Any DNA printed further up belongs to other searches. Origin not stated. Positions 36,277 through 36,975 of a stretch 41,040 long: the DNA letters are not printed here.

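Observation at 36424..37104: Tandem-repeat-encoded pentapeptide-repeat protein (possible DNA mimic) inside the ERF recombination module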

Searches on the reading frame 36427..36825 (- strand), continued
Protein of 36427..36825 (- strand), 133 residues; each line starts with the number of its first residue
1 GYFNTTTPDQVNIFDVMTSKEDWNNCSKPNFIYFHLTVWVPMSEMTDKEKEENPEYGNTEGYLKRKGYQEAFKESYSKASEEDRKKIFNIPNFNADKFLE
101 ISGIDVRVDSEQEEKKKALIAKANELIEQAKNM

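Call 43: get_annotated_region(hit=H79, flank=900)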
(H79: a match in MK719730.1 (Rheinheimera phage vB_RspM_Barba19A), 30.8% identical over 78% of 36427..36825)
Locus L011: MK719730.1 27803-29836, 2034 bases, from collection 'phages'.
description: Rheinheimera phage vB_RspM_Barba19A, complete genome.
organism: Rheinheimera phage vB_RspM_Barba19A (NCBI taxid 2565658)
taxonomy: Viruses; Duplodnaviria; Heunggongvirae; Uroviricota; Caudoviricetes; Barbavirus; Barbavirus barba19A
host: Rheinheimera sp. BAL341; source: -; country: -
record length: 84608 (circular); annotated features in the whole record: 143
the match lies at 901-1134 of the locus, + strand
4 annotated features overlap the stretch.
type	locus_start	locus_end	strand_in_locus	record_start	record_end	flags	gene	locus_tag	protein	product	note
CDS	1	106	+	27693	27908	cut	-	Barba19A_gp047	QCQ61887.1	hypothetical protein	-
CDS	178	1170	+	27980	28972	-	-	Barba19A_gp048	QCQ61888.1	pentapeptide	annotation based on sequence similarity to NCBI CDB99514.1 and Pfam PF01469.18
CDS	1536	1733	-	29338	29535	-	-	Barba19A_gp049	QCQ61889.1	hypothetical protein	-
CDS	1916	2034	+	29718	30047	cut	-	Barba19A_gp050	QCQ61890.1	hypothetical protein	annotation based on sequence similarity to NCBI ARK07580.2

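Call 44: get_annotated_region(hit=H67, flank=900)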
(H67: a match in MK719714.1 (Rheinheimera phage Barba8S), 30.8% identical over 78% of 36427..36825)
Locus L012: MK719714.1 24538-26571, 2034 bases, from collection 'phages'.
description: Rheinheimera phage Barba8S, complete genome.
organism: Rheinheimera phage Barba8S (NCBI taxid 2849600)
taxonomy: Viruses; Duplodnaviria; Heunggongvirae; Uroviricota; Caudoviricetes; Barbavirus; Barbavirus barba8S
host: Rheinheimera sp. BAL341; source: -; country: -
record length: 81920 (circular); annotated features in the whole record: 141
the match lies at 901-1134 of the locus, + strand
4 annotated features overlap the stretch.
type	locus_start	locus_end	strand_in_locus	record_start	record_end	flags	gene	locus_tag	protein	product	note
CDS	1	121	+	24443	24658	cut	-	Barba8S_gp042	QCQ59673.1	hypothetical protein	-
CDS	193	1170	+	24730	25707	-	-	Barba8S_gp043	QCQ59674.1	pentapeptide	annotation based on sequence similarity to NCBI CDB99514.1 and Pfam PF01469.18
CDS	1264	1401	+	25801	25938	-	-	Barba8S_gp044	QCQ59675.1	hypothetical protein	-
CDS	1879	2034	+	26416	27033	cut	-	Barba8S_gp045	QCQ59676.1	pentapeptide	annotation based on sequence similarity to NCBI WP_064582647.1 and Pfam PF00805.22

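Call 46: search_protein_representatives(alignment_id=A2)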
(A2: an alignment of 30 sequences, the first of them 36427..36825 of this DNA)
Query: 30 sequences, 134 profile positions. Proteins with E-value up to 0.001 (for the whole library): 1585; up to 1e-10: 1046; up to 1e-30: 105. The best 150 are listed.
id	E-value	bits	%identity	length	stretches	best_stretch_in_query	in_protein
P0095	2.4e-54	199.2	-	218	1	1-134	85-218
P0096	1.9e-45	170.3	-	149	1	1-127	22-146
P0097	2.0e-45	170.3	-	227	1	1-125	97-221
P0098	8.3e-44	165.1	-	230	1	1-114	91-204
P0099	7.6e-43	162.0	-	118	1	18-134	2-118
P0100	8.2e-42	158.6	-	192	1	1-111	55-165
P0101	1.6e-40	154.4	-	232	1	1-111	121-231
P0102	3.5e-40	153.3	-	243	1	1-108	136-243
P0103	4.5e-40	153.0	-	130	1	1-108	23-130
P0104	6.7e-40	152.4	-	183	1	1-123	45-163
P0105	1.0e-39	151.8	-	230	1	1-132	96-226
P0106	1.3e-39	151.5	-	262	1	1-124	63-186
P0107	1.3e-39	151.5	-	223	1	1-124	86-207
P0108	1.8e-39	151.0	-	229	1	1-109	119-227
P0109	2.1e-39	150.8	-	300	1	1-120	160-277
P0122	4.8e-37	143.2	-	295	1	1-113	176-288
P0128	3.6e-36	140.3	-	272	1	1-108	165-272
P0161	6.2e-33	129.9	-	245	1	1-109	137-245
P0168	1.4e-32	128.8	-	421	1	1-106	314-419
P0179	8.2e-32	126.2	-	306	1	1-119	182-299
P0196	8.5e-31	123.0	-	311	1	1-107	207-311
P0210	6.1e-30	120.2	-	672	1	1-121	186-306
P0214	1.0e-29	119.5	-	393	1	1-120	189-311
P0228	5.4e-29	117.1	-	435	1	1-116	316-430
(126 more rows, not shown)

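Call 48: predict_structure(alignment_id=A3)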
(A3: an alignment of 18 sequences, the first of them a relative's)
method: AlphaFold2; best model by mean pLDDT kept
length: 226 residues; sequences in the alignment: 18
mean_pLDDT: 59.8   pTM: 0.50
mean pLDDT of the five models: 59.8, 58.8, 58.1, 58.0, 57.6
residues with pLDDT >= 90: 34; 70-90: 88; 50-70: 13; < 50: 91
segments of 3 or more residues with pLDDT < 50: 1-91
pLDDT, mean of each block of 10 residues (from residue 1): 25 24 23 21 21 21 21 22 33 61 80 88 85 91 88 85 87 91 88 85 71 89 87
secondary structure, 60 per line:
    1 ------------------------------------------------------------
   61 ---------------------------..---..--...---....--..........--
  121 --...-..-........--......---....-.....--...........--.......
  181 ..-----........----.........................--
elements in order: E97-99 E103-106 E109-112 H113-118 E130-134 H140-145 H149-152 E154-158 H161-171 H174-182 H188-195 H200-224

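Call 58: find_related_loci(query=A2, collection=genome_contigs, flank=6000)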
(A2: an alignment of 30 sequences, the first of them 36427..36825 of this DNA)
Query A2 (133 aa) in genome_contigs; peptide patterns used: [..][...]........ (x = any residue, [..] = any of these).
28 stretches matched a pattern; 8 encode a relative of the query (tblastn E <= 1e-3); 8 distinct loci.
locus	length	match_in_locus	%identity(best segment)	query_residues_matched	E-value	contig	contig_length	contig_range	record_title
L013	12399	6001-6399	76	1-133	8e-70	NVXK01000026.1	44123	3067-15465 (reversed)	MAG: Robiginitomaculum sp. isolate NORP13 Contig_source1382A_2134, whole genome shotgun sequence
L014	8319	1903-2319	53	1-133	4e-42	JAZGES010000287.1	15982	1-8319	MAG: Thiotrichaceae bacterium isolate SCS4bin.27 SCS4bin.27_287, whole genome shotgun sequence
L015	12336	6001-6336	43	1-113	1e-21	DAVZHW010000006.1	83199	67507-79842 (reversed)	MAG TPA_asm: Candidatus Fimenecus sp. isolate gSpreadC_ID_47 NODE_6_length_83199_cov_14.296522, whole genome shotgun seq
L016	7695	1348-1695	39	1-117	2e-18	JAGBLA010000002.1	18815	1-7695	MAG: Ruminiclostridium sp. isolate RGIG9212 Water_deer_Rumen-1__c5518, whole genome shotgun sequence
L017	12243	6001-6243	36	1-107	2e-17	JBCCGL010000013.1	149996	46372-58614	MAG: Pseudomonadota bacterium isolate P01_B01_bin.42 k141_559415_length_149996_cov_78.0956, whole genome shotgun sequenc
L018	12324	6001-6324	40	1-109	4e-17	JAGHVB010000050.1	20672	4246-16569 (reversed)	MAG: Candidatus Treponema merdequi isolate E5_50 c_000000059794, whole genome shotgun sequence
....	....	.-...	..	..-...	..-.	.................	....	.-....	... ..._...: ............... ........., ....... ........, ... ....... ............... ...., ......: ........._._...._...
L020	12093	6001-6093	45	86-116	6e-5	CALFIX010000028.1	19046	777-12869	MAG TPA_asm: uncultured Treponema sp. isolate ERR1278104_bin.15_CONCOCT_v1.1_MAG genome assembly, contig: ERZ842392.4548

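Call 60: find_related_loci(query=A2, collection=viral_contigs, flank=5000)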
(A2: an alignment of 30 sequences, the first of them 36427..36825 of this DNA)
Query A2 (133 aa) in viral_contigs; peptide patterns used: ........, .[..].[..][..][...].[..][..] (x = any residue, [..] = any of these).
201 stretches matched a pattern; 129 encode a relative of the query (tblastn E <= 1e-3); the best 80 are kept; 80 distinct loci.
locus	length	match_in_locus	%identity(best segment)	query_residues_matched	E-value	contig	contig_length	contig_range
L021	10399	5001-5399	71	1-133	1e-62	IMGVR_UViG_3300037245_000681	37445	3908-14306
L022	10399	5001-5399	65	1-133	2e-53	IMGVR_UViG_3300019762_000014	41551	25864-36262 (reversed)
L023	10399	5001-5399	61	1-133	2e-51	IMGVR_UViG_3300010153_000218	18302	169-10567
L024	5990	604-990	56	1-130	8e-43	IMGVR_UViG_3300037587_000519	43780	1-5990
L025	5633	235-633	53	1-133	3e-42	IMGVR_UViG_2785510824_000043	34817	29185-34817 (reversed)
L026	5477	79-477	51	1-133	7e-40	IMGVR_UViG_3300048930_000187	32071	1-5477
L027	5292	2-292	69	37-133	5e-39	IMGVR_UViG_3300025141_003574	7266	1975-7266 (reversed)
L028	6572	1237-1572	55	1-112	1e-37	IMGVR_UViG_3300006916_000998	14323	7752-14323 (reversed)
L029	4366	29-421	49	1-131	4e-36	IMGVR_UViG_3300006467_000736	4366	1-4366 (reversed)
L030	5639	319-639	53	1-107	4e-34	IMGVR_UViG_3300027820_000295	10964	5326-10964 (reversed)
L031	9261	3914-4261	48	1-116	7e-34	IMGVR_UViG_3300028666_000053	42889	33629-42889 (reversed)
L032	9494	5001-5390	48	1-133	6e-34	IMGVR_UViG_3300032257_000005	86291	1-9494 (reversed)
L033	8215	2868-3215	50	1-116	3e-33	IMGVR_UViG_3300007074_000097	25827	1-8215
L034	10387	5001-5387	46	1-130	7e-33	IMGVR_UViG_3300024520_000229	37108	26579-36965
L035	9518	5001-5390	42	1-127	1e-31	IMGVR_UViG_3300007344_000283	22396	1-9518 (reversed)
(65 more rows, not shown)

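Call 65: search_protein_families(library=pfam, alignment_id=A2, max_evalue=1)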
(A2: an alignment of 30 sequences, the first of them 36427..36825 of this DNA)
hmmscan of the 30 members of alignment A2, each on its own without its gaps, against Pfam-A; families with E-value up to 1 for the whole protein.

A. member 1, window:36427-36825:- (133 aa): 0 families

B. families by the number of members that match (of 30 scanned): 17 families
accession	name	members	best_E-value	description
PF20739.2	TraK_2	2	0.015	Potential transfer protein TraK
PF13181.12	TPR_8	2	0.058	Tetratricopeptide repeat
PF08878.16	HamA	1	0.014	HamA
PF03258.20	Baculo_FP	1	0.017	Baculovirus FP protein domain 1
PF08823.16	PG_binding_2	1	0.02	Putative peptidoglycan binding domain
PF16363.11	GDP_Man_Dehyd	1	0.056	GDP-mannose 4,6 dehydratase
PF02160.20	Peptidase_A3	1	0.06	Cauliflower mosaic virus peptidase (A3)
PF13890.11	Rab3-GTPase_cat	1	0.082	Rab3 GTPase-activating protein catalytic subunit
PF06891.17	P2_Phage_GpR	1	0.094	P2 phage tail completion protein R (GpR)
PF22058.2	X25_BaPul_like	1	0.095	Pullulanase X25 domain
PF17192.9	MukF_M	1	0.11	MukF middle domain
PF09384.15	UTP15_C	1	0.11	UTP15 C terminal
PF01977.22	UbiD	1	0.14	3-octaprenyl-4-hydroxybenzoate carboxy-lyase Rift-related domain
PF09871.14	DUF2098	1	0.16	Uncharacterized protein conserved in archaea (DUF2098)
PF08828.15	DSX_dimer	1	0.18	Doublesex dimerisation domain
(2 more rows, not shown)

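Call 66: search_protein_families(library=pfam, proteins=[P0168, P0228, P0210, P0214, P0109, P0161, P0196, P0128, P0179, P0122], max_evalue=0.01)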
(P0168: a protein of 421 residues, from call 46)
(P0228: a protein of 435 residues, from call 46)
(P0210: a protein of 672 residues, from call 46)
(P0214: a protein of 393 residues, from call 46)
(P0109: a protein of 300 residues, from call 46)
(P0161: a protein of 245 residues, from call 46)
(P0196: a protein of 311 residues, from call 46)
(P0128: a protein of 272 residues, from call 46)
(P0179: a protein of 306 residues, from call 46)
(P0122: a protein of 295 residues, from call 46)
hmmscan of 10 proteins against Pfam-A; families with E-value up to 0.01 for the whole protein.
P0168 (421 aa): 2 families
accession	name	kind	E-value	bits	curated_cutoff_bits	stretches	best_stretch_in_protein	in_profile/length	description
PF01469.24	Pentapeptide_2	-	2.1e-31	108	26.4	4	283-319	2-38/40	Pentapeptide repeats (8 copies)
PF24703.2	DUF7666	-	8.3e-27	94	27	1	129-220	1-92/95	Domain of unknown function (DUF7666)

P0228 (435 aa): 2 families
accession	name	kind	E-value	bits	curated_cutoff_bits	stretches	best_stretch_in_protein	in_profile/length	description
PF01469.24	Pentapeptide_2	-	1.6e-23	82.7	26.4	3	255-292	2-39/40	Pentapeptide repeats (8 copies)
PF24703.2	DUF7666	-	4.9e-18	65.9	27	1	126-216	1-91/95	Domain of unknown function (DUF7666)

P0210 (672 aa): 2 families
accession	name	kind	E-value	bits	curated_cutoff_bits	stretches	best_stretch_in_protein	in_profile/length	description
PF24703.2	DUF7666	-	6.1e-31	107.2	27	1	1-92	1-94/95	Domain of unknown function (DUF7666)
PF01469.24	Pentapeptide_2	-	7.6e-13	48.6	26.4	3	155-191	2-38/40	Pentapeptide repeats (8 copies)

P0214 (393 aa): 2 families
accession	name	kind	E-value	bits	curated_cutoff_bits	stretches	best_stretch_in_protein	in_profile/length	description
PF01469.24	Pentapeptide_2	-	2.5e-21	75.7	26.4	3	98-135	2-39/40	Pentapeptide repeats (8 copies)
PF24703.2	DUF7666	-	5e-13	49.8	27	1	1-79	1-93/95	Domain of unknown function (DUF7666)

P0109 (300 aa): 2 families
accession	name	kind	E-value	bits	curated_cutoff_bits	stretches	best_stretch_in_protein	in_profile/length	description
PF01469.24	Pentapeptide_2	-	2.6e-09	37.3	26.4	2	129-165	2-38/40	Pentapeptide repeats (8 copies)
PF09643.15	YopX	-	3.5e-09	37.2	22.4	2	6-82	1-75/128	YopX protein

P0161 (245 aa): 1 family
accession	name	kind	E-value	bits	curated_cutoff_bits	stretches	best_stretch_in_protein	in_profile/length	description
PF01469.24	Pentapeptide_2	-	2.7e-07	30.8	26.4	1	106-142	2-38/40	Pentapeptide repeats (8 copies)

P0196 (311 aa): 1 family
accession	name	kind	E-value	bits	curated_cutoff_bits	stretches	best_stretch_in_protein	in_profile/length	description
PF01469.24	Pentapeptide_2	-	2.8e-13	50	26.4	3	104-137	5-38/40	Pentapeptide repeats (8 copies)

P0128 (272 aa): 1 family
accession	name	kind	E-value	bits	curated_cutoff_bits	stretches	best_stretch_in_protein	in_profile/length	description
PF01469.24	Pentapeptide_2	-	7e-15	55.1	26.4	3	104-141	2-39/40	Pentapeptide repeats (8 copies)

P0179 (306 aa): 1 family
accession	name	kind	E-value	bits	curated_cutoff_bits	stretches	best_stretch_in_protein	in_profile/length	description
PF01469.24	Pentapeptide_2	-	5.8e-15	55.3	26.4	2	156-189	2-35/40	Pentapeptide repeats (8 copies)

P0122 (295 aa): 1 family
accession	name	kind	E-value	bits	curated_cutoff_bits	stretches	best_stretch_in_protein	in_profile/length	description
PF01469.24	Pentapeptide_2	-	2.3e-16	59.8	26.4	3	110-148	2-40/40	Pentapeptide repeats (8 copies)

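Call 69: list_cluster_members(proteins=[P0040, P0063, P0004, P0003, P0011, P0028, P0005, P0032])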
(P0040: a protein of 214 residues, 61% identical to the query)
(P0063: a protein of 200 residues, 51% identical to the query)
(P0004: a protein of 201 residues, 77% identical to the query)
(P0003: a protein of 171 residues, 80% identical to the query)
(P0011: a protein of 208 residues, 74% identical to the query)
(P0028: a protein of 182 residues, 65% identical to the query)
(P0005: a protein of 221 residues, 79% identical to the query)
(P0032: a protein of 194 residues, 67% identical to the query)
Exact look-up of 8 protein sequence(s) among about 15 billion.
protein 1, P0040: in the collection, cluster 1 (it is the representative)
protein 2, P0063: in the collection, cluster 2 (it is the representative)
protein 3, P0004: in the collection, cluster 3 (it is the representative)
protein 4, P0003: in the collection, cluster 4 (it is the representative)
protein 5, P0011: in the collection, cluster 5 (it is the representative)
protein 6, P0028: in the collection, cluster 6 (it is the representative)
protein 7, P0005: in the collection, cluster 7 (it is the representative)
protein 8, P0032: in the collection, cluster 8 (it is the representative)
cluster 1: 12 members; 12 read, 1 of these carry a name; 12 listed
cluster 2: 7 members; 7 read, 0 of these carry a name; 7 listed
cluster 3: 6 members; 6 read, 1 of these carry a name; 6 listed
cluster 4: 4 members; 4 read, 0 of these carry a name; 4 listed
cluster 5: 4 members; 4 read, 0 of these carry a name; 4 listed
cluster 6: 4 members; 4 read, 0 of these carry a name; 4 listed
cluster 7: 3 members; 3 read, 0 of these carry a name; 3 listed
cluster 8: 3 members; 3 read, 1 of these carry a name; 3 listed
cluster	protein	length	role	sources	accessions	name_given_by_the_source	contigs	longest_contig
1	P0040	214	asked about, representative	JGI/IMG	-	-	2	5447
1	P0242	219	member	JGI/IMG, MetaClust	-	\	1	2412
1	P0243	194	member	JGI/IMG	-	-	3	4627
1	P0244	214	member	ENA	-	-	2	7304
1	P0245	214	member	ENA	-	-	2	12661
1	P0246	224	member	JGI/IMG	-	-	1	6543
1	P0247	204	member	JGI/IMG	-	-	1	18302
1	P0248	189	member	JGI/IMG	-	-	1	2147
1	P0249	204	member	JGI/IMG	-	-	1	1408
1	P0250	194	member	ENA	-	-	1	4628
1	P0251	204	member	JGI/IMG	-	-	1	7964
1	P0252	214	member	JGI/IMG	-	-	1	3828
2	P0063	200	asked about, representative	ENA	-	-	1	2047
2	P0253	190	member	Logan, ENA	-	-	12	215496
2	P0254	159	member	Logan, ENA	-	-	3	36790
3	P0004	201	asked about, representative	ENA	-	-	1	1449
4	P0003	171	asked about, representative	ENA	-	-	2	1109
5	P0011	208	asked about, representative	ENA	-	-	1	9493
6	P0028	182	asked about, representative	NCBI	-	-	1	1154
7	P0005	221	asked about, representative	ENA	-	-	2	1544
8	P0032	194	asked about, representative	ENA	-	-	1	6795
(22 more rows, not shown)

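Call 76: search_dna_similar(query=window:36427-36825:-, collection=plasmids, mode=protein, max_evalue=0.001, max_rows=20)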
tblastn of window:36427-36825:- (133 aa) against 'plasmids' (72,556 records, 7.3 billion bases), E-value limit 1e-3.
Records with a match: 3; places in all: 3; records where one place covers at least 80% of the query: 0.
Best place of each record, by identity: <60% 3.
By first word of the organism name: Clostridioides 3.
By predicted mobility (MOB-suite, as given by PLSDB): non-mobilizable 3.
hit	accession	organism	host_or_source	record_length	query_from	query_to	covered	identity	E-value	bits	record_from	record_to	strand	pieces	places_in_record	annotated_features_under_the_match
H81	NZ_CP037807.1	Clostridioides difficile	Homo sapiens,feces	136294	1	106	80%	39.1%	1e-12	70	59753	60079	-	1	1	pentapeptide repeat-containing protein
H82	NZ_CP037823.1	Clostridioides difficile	Homo sapiens,feces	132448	1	106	80%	37.8%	2e-9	61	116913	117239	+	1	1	pentapeptide repeat-containing protein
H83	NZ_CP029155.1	Clostridioides difficile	single cell,intestine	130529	21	106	65%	40.9%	2e-6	52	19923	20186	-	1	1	hypothetical protein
